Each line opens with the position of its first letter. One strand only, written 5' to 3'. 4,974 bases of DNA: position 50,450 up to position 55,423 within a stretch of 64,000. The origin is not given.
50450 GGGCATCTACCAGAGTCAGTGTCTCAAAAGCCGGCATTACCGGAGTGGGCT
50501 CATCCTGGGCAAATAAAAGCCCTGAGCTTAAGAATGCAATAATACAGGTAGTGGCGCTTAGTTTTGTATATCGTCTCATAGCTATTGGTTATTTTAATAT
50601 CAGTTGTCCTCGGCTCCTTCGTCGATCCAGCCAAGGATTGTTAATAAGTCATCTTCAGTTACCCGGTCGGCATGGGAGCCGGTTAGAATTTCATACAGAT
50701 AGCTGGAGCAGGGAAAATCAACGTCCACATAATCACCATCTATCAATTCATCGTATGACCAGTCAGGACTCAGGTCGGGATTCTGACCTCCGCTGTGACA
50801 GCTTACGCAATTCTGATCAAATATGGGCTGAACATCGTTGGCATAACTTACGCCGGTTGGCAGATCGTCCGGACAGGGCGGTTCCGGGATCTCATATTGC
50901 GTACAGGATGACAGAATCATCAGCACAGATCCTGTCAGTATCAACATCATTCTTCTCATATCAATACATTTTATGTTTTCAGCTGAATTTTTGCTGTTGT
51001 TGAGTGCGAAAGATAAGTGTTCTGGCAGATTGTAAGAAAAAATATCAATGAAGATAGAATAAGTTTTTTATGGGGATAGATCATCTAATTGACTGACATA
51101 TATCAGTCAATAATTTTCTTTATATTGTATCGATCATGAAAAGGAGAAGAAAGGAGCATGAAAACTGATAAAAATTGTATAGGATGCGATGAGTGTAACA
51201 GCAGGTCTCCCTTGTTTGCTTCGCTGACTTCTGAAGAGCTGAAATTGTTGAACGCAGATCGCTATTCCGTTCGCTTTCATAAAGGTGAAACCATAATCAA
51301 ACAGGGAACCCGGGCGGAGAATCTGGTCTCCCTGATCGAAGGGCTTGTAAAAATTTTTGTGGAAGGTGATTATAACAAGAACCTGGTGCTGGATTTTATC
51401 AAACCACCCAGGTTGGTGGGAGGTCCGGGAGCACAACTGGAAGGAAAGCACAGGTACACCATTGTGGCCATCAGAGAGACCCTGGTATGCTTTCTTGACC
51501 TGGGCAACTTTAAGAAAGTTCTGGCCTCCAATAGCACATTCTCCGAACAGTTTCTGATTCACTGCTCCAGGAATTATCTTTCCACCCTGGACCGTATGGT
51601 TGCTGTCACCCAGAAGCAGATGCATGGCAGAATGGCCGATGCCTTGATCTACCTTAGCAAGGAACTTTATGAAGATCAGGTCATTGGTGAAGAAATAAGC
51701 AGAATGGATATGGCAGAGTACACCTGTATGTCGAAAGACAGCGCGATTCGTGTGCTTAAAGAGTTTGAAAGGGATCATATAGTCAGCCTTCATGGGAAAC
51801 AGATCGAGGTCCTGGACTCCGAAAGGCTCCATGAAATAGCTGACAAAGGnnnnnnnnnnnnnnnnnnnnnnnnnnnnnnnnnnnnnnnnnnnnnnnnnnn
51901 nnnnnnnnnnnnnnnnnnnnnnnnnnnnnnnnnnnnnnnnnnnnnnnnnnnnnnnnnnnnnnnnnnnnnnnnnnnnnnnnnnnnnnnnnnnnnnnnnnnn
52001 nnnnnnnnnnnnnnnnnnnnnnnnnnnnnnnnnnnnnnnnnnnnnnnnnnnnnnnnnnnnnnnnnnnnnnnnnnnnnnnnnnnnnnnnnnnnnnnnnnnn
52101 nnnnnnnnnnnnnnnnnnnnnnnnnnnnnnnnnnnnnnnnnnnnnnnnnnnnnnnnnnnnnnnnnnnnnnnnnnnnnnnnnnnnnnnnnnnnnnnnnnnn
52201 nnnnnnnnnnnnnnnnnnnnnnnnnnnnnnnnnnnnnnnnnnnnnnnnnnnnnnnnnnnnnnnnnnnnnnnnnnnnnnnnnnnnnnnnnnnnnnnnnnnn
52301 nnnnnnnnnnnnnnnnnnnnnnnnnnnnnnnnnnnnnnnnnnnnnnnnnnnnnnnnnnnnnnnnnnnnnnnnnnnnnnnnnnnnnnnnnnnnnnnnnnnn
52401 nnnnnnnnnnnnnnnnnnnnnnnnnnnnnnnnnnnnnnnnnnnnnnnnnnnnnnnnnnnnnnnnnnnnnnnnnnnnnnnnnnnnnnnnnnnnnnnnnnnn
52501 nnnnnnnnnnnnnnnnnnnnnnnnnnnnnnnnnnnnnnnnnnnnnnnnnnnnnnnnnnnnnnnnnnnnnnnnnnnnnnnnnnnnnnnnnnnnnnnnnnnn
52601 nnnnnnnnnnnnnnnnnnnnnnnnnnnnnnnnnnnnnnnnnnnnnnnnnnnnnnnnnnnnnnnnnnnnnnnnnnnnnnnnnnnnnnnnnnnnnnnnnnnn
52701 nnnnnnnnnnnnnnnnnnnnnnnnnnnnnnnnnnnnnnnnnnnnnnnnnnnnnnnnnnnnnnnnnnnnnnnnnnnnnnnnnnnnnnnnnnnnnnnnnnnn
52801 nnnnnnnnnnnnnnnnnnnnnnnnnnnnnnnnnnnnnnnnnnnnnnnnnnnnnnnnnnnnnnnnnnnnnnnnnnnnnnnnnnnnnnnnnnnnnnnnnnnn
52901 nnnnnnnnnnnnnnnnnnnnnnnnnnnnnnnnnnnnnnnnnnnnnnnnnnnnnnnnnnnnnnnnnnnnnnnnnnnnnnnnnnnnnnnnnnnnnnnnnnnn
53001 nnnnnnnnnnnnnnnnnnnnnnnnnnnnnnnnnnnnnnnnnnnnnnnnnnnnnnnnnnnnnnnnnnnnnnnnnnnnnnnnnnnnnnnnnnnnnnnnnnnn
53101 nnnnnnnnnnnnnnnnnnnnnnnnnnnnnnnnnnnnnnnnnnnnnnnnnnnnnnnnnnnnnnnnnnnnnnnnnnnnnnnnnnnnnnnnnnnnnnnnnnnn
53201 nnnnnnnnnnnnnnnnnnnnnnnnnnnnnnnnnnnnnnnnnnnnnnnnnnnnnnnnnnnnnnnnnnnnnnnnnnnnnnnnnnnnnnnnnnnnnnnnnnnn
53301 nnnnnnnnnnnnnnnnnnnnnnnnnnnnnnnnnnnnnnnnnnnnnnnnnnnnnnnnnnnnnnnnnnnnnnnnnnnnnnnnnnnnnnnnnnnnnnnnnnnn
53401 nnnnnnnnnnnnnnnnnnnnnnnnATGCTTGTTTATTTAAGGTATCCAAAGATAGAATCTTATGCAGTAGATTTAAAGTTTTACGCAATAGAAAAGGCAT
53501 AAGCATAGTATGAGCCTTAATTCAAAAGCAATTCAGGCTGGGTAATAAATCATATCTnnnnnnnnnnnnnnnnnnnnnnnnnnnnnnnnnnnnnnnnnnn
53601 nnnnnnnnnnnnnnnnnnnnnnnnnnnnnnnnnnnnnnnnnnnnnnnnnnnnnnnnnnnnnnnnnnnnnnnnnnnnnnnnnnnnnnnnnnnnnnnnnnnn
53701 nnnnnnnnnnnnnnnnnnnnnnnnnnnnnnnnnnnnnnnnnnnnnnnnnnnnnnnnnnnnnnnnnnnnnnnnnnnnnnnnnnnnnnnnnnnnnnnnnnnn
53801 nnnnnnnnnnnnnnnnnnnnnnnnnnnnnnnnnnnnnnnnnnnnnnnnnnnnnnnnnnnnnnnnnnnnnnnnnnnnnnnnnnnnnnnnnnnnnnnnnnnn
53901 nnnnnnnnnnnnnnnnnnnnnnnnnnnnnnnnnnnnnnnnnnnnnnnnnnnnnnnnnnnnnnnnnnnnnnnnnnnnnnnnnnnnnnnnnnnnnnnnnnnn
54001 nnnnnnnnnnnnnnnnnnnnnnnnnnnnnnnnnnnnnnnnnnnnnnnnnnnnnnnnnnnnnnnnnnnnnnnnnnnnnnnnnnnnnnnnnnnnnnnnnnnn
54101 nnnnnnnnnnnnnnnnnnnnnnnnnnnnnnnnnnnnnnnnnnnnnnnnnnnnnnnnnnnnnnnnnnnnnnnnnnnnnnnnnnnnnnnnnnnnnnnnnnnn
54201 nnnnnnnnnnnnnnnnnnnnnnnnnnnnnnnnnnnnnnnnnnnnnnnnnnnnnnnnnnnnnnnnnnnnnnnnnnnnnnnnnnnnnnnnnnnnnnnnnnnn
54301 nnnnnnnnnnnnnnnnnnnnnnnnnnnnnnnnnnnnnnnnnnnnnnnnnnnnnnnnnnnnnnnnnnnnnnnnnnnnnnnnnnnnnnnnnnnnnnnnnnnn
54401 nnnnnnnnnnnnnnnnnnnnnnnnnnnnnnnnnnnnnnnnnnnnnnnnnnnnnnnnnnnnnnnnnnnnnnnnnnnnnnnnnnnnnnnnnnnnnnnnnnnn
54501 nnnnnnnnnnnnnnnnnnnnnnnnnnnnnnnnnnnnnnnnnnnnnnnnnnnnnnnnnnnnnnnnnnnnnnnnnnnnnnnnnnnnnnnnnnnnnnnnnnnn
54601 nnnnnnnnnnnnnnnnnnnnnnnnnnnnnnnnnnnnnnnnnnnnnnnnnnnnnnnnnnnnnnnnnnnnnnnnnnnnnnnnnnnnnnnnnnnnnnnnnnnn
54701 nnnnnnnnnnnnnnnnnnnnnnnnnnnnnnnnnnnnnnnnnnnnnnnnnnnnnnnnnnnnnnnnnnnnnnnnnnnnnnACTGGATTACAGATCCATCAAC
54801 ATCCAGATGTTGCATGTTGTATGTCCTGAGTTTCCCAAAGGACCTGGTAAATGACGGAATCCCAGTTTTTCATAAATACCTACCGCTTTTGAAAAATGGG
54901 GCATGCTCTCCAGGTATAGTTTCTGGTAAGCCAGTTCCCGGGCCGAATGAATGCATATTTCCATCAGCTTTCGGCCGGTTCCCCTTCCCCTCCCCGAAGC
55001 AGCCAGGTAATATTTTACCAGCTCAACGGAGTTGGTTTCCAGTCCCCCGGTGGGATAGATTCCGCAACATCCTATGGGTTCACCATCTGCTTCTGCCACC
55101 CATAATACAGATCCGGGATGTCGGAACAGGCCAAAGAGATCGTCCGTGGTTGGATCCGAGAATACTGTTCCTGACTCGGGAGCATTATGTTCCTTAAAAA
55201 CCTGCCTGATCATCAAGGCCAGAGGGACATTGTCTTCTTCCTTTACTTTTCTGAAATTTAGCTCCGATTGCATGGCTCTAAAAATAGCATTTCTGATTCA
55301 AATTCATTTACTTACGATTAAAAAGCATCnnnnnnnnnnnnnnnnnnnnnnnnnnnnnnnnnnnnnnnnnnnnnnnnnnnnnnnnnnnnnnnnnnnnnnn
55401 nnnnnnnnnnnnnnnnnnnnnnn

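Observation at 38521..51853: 13-kb multihaem cytochrome island with no catalytic reductase, built mostly of lipoproteins and bracketed by two FNR-like regulators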

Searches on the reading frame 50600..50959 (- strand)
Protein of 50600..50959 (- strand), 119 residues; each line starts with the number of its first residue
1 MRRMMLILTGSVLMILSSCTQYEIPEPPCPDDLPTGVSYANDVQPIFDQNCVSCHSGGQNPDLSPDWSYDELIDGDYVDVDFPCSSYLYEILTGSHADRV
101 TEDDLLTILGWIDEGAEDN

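Call 3: search_protein_families(library=pfam, proteins=[window:50600-50959:-], max_evalue=0.01)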
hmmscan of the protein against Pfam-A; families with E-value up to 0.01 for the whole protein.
window:50600-50959:- (119 aa): 2 families
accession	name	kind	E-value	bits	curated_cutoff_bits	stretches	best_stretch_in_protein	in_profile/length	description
PF13442.11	Cytochrome_CBB3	-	0.00015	22.5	27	1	42-73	5-38/68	Cytochrome C oxidase, cbb3-type, subunit III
PF22297.1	PccH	-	0.0053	17.3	24.4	0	39-57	2-20/133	PccH Cytochrome c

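Call 5: search_protein_families(library=ncbifam, proteins=[window:50600-50959:-], max_evalue=0.01)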
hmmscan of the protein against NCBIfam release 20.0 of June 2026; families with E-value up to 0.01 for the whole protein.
window:50600-50959:- (119 aa): 4 families
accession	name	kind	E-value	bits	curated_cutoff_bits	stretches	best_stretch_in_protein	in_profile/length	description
NF045774.1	cytochro_C551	exception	3.6e-05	23.7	118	1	1-60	1-59/110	cytochrome c551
NF052339.1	hydrazine_alpha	equivalog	0.00016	19.7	800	1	36-65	667-696/804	hydrazine synthase subunit alpha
NF045930.1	Cytc6PetJCyano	equivalog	0.001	19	135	1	43-60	31-48/110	cytochrome c6 PetJ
NF047812.1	LIC11213_lipo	equivalog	0.003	17.7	100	1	16-117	20-117/118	LIC11213 family lipoprotein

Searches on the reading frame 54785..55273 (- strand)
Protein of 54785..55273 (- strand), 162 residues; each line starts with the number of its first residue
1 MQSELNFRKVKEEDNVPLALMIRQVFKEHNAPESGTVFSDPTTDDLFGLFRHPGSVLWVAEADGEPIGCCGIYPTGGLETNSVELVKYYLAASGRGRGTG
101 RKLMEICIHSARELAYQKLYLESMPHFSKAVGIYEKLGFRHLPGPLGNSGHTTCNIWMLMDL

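Call 23: search_protein_families(library=pfam, proteins=[window:54785-55273:-], max_evalue=0.00001)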
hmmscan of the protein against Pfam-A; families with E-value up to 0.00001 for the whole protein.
window:54785-55273:- (162 aa): 4 families
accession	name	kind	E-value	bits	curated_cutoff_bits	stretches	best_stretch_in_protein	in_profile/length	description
PF00583.31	Acetyltransf_1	-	8.7e-18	65.1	20.7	1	29-139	7-116/116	Acetyltransferase (GNAT) family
PF13508.13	Acetyltransf_7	-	9.6e-14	52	27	1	54-140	2-83/84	Acetyltransferase (GNAT) domain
PF13673.13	Acetyltransf_10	-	6.5e-09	36.3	23.6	1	50-145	26-112/128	Acetyltransferase (GNAT) domain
PF13302.13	Acetyltransf_3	-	4e-06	28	25.4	1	5-140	2-138/138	Acetyltransferase (GNAT) domain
